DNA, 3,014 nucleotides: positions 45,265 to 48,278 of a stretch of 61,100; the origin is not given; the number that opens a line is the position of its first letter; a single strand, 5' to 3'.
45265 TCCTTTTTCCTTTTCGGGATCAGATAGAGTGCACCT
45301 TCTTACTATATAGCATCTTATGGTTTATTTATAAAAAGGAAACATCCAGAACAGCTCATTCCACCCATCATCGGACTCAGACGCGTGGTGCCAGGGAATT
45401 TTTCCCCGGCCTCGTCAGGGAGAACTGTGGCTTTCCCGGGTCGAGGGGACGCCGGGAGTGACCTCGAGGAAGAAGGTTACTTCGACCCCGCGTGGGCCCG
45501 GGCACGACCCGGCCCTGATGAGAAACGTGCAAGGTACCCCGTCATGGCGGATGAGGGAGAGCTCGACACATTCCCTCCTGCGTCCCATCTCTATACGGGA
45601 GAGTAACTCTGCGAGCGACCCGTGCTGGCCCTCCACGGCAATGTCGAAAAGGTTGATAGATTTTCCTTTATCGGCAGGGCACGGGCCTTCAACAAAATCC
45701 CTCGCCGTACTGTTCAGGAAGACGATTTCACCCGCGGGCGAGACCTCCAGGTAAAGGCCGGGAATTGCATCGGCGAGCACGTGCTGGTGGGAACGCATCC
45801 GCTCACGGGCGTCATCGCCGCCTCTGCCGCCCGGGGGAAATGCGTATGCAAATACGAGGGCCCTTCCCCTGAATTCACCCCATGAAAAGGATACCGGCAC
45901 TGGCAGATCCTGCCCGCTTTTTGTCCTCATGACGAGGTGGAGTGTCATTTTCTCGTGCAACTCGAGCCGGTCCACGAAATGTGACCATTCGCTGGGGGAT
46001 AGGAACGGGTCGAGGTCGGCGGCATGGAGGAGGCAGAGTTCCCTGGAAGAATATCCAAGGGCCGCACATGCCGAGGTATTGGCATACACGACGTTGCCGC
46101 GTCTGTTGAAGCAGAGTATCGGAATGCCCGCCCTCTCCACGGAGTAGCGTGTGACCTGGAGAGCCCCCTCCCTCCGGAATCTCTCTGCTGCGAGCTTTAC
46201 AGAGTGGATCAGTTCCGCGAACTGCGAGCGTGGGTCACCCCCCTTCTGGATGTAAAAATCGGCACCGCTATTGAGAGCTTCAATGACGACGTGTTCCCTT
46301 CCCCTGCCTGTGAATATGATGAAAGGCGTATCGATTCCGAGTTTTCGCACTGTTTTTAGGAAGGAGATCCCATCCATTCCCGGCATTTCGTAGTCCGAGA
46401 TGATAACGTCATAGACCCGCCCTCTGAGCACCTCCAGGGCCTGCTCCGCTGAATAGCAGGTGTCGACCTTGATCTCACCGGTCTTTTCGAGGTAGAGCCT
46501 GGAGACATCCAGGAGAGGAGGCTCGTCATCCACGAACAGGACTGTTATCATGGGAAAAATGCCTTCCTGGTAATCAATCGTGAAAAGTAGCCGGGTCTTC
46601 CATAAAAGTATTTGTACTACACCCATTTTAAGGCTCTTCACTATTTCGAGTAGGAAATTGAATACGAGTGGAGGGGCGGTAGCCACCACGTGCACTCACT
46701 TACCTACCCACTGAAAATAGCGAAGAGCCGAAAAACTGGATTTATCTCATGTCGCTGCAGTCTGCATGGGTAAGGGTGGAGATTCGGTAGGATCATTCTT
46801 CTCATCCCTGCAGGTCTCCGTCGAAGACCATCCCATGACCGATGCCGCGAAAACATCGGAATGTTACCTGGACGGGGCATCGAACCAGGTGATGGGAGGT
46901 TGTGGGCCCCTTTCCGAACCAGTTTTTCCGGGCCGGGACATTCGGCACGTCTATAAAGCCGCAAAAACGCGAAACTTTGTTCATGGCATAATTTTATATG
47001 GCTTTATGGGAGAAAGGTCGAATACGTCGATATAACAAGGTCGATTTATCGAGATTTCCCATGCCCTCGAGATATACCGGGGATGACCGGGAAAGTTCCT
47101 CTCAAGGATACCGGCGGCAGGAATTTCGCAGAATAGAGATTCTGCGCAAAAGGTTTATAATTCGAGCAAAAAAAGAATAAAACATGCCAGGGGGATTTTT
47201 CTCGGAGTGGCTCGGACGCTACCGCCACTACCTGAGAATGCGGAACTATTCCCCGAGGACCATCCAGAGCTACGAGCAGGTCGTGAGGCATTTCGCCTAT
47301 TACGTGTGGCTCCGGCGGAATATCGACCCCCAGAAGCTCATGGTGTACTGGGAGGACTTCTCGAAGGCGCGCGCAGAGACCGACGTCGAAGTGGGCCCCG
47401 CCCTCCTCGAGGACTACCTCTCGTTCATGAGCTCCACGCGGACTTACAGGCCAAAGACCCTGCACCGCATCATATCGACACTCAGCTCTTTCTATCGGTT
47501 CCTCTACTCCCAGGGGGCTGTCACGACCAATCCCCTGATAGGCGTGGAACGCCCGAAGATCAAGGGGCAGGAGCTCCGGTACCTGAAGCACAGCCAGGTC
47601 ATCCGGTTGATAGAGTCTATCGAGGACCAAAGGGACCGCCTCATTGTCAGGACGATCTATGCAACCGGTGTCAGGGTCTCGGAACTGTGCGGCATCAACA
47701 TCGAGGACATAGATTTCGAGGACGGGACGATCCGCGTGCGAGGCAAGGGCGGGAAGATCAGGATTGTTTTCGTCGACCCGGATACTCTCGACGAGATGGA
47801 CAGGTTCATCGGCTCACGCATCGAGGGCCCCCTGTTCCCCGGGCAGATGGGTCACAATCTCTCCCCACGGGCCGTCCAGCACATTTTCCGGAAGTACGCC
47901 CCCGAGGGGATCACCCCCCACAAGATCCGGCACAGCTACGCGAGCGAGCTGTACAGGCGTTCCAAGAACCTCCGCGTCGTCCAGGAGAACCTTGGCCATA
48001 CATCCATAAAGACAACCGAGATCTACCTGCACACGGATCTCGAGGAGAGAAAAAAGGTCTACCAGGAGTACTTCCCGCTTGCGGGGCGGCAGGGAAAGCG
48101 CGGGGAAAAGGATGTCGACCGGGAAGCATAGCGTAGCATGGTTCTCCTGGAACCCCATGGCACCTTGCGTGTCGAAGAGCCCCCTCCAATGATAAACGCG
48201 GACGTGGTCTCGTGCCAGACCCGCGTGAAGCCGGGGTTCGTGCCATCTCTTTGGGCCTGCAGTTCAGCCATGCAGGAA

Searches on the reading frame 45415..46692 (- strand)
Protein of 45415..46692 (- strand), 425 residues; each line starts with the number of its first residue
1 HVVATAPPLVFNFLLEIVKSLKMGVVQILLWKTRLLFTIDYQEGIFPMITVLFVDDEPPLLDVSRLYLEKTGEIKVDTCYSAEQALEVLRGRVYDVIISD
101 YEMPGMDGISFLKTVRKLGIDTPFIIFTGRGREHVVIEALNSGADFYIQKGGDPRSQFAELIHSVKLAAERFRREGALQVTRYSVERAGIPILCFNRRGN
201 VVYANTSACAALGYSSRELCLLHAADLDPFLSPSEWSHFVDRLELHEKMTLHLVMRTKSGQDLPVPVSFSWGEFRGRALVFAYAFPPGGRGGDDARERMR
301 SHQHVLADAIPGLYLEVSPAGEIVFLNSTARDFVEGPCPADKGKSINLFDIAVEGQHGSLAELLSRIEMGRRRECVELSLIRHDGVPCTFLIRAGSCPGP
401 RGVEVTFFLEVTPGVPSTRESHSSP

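Call 48: search_protein_families(library=pfam, proteins=[window:45415-46692:-], max_evalue=0.001)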
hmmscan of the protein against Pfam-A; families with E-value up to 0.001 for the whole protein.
window:45415-46692:- (425 aa): 4 families
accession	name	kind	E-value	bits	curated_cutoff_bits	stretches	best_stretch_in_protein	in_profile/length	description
PF00072.30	Response_reg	-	4.9e-23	81.9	30.2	1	51-155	1-104/111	Response regulator receiver domain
PF13426.13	PAS_9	-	1.1e-07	32.5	27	1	193-271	5-83/103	PAS domain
PF00989.32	PAS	-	1.5e-06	28.6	22.6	0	186-226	8-48/113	PAS fold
PF13188.13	PAS_8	-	0.00017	21.8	21.8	0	188-229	10-52/65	PAS domain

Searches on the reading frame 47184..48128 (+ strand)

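Call 48: search_protein_families(library=pfam, proteins=[window:47184-48128:+], max_evalue=0.001)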
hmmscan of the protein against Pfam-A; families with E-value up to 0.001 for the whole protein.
window:47184-48128:+ (315 aa): 4 families
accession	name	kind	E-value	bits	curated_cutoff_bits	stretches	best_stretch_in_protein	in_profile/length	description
PF00589.27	Phage_integrase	-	8.7e-35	120.5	27.1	1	133-285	2-169/172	Phage integrase family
PF13495.12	Phage_int_SAM_4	-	9.5e-08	32.8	27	1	10-105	2-76/85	Phage integrase, N-terminal SAM-like domain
PF02899.23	Phage_int_SAM_1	-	1.5e-05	25.6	22.3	0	78-111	51-83/83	Phage integrase, N-terminal SAM-like domain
PF13102.12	Phage_int_SAM_5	-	0.00078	20.2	22.3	0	69-117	45-92/98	Phage integrase SAM-like domain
